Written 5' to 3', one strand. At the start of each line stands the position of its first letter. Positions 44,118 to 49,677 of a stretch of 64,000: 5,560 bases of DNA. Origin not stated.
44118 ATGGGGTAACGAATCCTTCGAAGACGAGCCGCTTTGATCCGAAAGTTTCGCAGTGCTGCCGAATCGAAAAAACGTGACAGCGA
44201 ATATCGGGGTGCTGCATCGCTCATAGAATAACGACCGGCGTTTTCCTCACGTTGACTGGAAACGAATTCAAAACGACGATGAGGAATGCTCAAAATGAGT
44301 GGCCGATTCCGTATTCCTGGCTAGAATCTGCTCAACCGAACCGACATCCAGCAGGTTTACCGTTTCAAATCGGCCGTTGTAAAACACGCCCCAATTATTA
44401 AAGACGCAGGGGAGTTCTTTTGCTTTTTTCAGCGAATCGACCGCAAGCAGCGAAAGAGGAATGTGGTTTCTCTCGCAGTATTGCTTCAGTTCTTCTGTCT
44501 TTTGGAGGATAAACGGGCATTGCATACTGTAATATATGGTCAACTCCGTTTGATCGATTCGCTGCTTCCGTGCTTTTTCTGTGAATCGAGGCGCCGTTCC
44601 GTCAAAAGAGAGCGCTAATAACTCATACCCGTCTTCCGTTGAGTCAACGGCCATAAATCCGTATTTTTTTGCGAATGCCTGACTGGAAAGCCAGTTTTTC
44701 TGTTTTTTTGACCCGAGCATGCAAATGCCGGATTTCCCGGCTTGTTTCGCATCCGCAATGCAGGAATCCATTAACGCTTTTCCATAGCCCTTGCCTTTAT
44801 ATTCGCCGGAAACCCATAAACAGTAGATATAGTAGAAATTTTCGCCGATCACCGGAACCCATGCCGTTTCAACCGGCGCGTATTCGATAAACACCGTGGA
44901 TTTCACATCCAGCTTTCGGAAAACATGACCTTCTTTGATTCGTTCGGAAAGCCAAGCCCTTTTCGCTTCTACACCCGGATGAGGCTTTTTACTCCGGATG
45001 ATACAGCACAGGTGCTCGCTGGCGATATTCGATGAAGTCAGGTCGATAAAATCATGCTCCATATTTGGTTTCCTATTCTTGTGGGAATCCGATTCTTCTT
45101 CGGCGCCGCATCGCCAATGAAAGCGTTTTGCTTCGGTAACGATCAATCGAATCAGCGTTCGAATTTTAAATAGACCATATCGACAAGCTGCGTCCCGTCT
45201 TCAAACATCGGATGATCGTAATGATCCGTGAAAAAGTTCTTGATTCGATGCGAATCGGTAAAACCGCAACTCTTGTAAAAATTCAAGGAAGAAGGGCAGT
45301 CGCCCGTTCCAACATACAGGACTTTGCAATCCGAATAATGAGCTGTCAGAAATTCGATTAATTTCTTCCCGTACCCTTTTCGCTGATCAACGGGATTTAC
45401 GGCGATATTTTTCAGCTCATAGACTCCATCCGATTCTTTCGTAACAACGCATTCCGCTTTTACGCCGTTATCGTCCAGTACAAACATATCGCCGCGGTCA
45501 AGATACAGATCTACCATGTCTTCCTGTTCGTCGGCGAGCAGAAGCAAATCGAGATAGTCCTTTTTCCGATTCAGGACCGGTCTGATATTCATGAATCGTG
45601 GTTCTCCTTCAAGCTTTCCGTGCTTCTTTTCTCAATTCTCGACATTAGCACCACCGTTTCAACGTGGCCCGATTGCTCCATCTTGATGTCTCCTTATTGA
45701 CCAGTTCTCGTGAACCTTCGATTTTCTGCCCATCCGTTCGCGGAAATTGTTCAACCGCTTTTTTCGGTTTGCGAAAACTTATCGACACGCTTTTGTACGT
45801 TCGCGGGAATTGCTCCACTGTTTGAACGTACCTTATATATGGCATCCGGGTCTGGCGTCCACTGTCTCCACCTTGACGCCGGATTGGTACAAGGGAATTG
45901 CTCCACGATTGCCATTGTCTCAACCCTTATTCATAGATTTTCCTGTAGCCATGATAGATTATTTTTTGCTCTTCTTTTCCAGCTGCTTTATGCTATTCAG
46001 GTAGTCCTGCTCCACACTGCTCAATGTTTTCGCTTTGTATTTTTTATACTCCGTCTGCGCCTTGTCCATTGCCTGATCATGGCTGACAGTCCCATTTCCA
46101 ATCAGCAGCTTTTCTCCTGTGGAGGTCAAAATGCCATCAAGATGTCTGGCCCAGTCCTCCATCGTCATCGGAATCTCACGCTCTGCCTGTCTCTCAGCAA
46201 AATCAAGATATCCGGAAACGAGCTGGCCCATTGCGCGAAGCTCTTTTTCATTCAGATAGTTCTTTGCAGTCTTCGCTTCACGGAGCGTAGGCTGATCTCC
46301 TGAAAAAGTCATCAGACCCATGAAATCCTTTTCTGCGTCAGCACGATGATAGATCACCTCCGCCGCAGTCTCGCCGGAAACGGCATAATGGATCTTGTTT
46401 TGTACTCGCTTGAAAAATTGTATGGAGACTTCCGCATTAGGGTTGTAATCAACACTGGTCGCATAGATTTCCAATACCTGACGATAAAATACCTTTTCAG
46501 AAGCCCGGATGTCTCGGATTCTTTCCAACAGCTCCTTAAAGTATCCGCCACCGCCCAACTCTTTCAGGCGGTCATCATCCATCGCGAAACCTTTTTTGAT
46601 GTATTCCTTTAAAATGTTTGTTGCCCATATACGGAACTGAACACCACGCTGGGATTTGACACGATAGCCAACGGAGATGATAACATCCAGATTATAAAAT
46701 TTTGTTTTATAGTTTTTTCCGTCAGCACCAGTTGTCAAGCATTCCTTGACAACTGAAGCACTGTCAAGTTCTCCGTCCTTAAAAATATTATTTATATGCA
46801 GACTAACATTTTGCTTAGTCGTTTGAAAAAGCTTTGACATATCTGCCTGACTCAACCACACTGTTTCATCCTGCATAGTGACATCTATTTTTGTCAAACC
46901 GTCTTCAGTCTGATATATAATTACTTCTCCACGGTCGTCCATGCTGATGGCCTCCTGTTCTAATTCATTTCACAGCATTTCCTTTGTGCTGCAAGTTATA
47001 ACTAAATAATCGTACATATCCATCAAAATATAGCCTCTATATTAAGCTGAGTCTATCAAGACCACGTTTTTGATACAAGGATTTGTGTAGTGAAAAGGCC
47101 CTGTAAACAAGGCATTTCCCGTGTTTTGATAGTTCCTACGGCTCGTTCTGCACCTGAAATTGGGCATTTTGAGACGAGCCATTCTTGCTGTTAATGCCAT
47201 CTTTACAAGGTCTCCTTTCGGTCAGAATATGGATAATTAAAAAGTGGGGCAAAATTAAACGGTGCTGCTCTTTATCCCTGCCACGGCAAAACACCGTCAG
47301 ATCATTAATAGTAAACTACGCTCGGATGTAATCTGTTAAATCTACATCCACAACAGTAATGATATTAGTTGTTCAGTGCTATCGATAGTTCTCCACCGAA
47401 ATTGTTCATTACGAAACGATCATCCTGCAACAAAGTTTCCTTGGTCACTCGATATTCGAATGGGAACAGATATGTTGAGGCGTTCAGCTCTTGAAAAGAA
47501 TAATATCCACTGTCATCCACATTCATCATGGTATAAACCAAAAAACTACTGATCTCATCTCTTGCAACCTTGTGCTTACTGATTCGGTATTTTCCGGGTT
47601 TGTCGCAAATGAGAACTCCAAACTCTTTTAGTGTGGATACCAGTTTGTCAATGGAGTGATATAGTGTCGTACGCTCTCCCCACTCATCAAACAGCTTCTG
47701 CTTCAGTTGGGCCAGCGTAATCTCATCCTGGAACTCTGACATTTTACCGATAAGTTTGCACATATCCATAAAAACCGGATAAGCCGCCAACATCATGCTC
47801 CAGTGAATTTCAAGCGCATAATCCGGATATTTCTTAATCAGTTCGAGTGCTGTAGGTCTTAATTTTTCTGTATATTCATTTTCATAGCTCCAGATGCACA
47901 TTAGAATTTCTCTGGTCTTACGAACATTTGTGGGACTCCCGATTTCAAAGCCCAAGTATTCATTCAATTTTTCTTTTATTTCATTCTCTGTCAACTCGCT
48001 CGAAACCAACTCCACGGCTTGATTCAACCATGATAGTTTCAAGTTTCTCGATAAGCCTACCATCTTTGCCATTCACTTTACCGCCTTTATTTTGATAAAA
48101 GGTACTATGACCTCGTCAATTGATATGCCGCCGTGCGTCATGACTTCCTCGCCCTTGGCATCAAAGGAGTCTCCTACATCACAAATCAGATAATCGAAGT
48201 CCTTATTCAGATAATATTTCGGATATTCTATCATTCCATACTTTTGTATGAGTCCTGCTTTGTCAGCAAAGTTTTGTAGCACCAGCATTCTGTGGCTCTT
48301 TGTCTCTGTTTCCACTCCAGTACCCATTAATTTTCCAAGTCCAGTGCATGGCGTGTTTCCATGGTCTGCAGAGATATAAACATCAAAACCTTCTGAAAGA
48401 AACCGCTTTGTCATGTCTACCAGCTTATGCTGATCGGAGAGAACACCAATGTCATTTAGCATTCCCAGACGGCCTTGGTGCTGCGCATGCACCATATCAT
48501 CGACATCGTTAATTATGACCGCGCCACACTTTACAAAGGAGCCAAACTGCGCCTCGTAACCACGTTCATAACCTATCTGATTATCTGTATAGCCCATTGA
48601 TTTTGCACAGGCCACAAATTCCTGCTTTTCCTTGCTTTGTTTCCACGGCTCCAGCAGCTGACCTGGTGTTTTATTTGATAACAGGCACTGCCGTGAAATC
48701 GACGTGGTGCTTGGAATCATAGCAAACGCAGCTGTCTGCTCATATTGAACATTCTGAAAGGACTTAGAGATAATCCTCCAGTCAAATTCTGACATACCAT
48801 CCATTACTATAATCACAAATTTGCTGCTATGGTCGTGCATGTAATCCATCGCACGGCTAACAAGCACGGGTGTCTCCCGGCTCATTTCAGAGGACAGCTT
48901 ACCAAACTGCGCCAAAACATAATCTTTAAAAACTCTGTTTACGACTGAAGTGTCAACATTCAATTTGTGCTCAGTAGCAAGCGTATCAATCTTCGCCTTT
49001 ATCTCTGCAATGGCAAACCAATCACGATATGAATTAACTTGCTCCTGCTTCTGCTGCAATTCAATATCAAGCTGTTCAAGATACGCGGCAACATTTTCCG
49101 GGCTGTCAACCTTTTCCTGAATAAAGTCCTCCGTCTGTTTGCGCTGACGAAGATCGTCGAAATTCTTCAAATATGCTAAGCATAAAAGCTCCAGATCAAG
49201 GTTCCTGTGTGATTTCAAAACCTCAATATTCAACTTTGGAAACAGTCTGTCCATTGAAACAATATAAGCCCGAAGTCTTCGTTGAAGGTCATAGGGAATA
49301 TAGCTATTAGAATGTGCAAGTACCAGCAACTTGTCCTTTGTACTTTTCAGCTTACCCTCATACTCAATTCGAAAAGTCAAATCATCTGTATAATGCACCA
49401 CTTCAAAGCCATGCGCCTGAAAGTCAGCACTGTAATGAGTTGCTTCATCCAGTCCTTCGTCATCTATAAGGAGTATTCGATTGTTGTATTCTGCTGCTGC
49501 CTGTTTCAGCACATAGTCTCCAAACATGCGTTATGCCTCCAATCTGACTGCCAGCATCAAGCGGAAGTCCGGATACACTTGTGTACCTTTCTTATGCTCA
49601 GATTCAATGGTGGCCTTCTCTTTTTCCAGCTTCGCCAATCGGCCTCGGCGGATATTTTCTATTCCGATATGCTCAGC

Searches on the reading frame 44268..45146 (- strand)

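Call 53: search_protein_families(library=pfam, proteins=[window:44268-45146:-], max_evalue=1)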
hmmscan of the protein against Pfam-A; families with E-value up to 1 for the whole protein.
window:44268-45146:- (292 aa): 8 families
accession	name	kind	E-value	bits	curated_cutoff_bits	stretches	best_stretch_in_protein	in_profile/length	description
PF14268.11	YoaP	-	5.9e-15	55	25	1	230-271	1-42/44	YoaP-like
PF00583.31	Acetyltransf_1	-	1.2e-09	38.9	20.7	1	86-164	44-116/116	Acetyltransferase (GNAT) family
PF13508.13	Acetyltransf_7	-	3.1e-07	31.1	27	1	93-164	16-82/84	Acetyltransferase (GNAT) domain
PF13673.13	Acetyltransf_10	-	7.9e-05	23.1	23.6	1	104-169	52-112/128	Acetyltransferase (GNAT) domain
PF14542.12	Acetyltransf_CG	-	0.00047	20.7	30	1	101-138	21-58/80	GCN5-related N-acetyl-transferase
PF17013.11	Acetyltransf_15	-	0.0036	17.2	35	1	98-133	66-101/210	Putative acetyl-transferase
PF08445.16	FR47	-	0.13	12.7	22.1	1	104-168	21-81/86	FR47-like protein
PF16919.11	PknG_rubred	-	0.24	11.9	28.5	1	2-16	31-45/74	Protein kinase G rubredoxin domain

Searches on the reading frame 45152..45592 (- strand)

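Call 53: search_protein_families(library=pfam, proteins=[window:45152-45592:-], max_evalue=1)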
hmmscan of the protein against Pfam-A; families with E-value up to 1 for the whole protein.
window:45152-45592:- (146 aa): 9 families
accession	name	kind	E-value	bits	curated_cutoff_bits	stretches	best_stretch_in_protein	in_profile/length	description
PF13508.13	Acetyltransf_7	-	1e-10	42.3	27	1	33-112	2-83/84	Acetyltransferase (GNAT) domain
PF00583.31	Acetyltransf_1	-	5.9e-08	33.4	20.7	1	30-111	29-116/116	Acetyltransferase (GNAT) family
PF13673.13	Acetyltransf_10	-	5.4e-05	23.6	23.6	1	37-115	34-111/128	Acetyltransferase (GNAT) domain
PF08445.16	FR47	-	0.022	15.2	22.1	1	59-113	23-79/86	FR47-like protein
PF13718.12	GNAT_acetyltr_2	-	0.029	14.2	24.6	1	63-89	102-128/229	GNAT acetyltransferase 2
PF12568.14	PanZ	-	0.03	14.2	22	1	51-113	55-122/128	Acetyltransferase (GNAT) domain, PanZ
PF01853.24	MOZ_SAS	-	0.041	14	32.2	1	52-81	72-101/180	MOZ/SAS family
PF13527.13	Acetyltransf_9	-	0.057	13.9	25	1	61-112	76-125/127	Acetyltransferase (GNAT) domain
PF16443.10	DUF5040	-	0.07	13.2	25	1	28-94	82-147/227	Domain of unknown function (DUF5040)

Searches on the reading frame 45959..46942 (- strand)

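Call 37: search_protein_families(library=ncbifam, proteins=[window:45959-46942:-], max_evalue=0.01)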
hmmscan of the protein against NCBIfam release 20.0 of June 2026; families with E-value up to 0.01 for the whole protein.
window:45959-46942:- (327 aa): 0 families

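Call 53: search_protein_families(library=pfam, proteins=[window:45959-46942:-], max_evalue=1)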
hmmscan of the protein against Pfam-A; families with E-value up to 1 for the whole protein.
window:45959-46942:- (327 aa): 2 families
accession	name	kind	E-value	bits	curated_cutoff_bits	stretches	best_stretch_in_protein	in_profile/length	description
PF13310.11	Virulence_RhuM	-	5e-106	354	33.7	1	63-306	1-248/252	Virulence protein RhuM family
PF13568.12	OMP_b-brl_2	-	0.088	13.3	27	0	74-105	78-109/175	Outer membrane protein beta-barrel domain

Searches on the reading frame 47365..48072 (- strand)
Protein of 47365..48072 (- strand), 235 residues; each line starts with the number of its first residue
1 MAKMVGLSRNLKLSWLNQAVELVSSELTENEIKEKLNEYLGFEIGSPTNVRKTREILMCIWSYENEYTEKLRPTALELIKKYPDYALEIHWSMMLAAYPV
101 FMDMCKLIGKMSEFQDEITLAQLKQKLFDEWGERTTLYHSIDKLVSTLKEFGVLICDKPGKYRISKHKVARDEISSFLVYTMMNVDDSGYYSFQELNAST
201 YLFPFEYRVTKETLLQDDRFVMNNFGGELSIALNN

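Call 5: search_protein_families(library=pfam, proteins=[window:47365-48072:-], max_evalue=0.01)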
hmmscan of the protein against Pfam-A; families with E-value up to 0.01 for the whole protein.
window:47365-48072:- (235 aa): 0 families

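Call 6: search_protein_families(library=padloc, proteins=[window:47365-48072:-], max_evalue=0.001)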
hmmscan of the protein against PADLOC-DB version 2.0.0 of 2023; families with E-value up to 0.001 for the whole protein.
window:47365-48072:- (235 aa): 3 families
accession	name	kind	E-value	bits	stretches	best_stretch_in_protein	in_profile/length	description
PDLC02437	BrxA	-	1.7e-55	186.1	1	3-234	2-236/238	BrxA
PDLC02444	BrxA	-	1.4e-35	120.9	1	3-214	6-226/251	BrxA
PDLC02449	BrxA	-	2.3e-07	29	1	4-170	1-170/236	BrxA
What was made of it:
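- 47365..48072 (-): brxA (235 aa), last gene of the operon. PADLOC BrxA, 1.7e-55 (call 6).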

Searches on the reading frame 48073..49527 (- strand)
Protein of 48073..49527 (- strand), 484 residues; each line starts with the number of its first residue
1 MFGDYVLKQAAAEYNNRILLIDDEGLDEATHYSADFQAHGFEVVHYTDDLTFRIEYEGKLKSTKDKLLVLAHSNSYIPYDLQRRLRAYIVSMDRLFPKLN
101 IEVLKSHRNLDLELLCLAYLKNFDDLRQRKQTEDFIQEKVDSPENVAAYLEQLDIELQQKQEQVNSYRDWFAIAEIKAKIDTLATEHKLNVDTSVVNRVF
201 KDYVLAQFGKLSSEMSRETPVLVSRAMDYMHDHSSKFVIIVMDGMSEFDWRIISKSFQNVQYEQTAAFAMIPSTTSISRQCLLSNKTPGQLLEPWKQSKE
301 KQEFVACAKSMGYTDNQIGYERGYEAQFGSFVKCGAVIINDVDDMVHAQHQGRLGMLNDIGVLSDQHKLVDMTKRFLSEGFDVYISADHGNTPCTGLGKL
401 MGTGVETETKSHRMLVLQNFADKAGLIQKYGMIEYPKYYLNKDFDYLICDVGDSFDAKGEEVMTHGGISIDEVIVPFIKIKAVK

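Call 5: search_protein_families(library=pfam, proteins=[window:48073-49527:-], max_evalue=0.01)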
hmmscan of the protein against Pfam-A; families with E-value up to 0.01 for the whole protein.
window:48073-49527:- (484 aa): 1 family
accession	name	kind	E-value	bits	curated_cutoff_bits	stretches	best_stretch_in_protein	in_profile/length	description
PF08665.17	PglZ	-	7.5e-08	33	25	1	236-391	2-172/179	PglZ domain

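Call 6: search_protein_families(library=padloc, proteins=[window:48073-49527:-], max_evalue=0.001)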
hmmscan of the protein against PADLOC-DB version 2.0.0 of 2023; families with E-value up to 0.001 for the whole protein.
window:48073-49527:- (484 aa): 7 families
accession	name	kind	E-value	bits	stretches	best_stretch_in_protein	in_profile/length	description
PDLC02556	PglZ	-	5.3e-66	221.5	2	148-482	281-639/641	PglZ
PDLC02558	PglZ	-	7.2e-60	201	2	165-482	318-663/666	PglZ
PDLC02555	PglZ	-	2.7e-21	73.8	1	165-480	291-611/613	PglZ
PDLC02565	PglZ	-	2.9e-07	27.2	1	235-312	482-562/910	PglZ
PDLC02545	PglZ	-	1.5e-06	25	1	228-480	398-635/750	PglZ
PDLC02566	PglZ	-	0.00034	16.9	1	161-482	364-679/774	PglZ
PDLC02564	PglZ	-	0.0006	16.3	1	379-484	621-728/855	PglZ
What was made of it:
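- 48073..49527 (-): pglZ (484 aa). PADLOC PglZ, 5.3e-66 (call 6).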
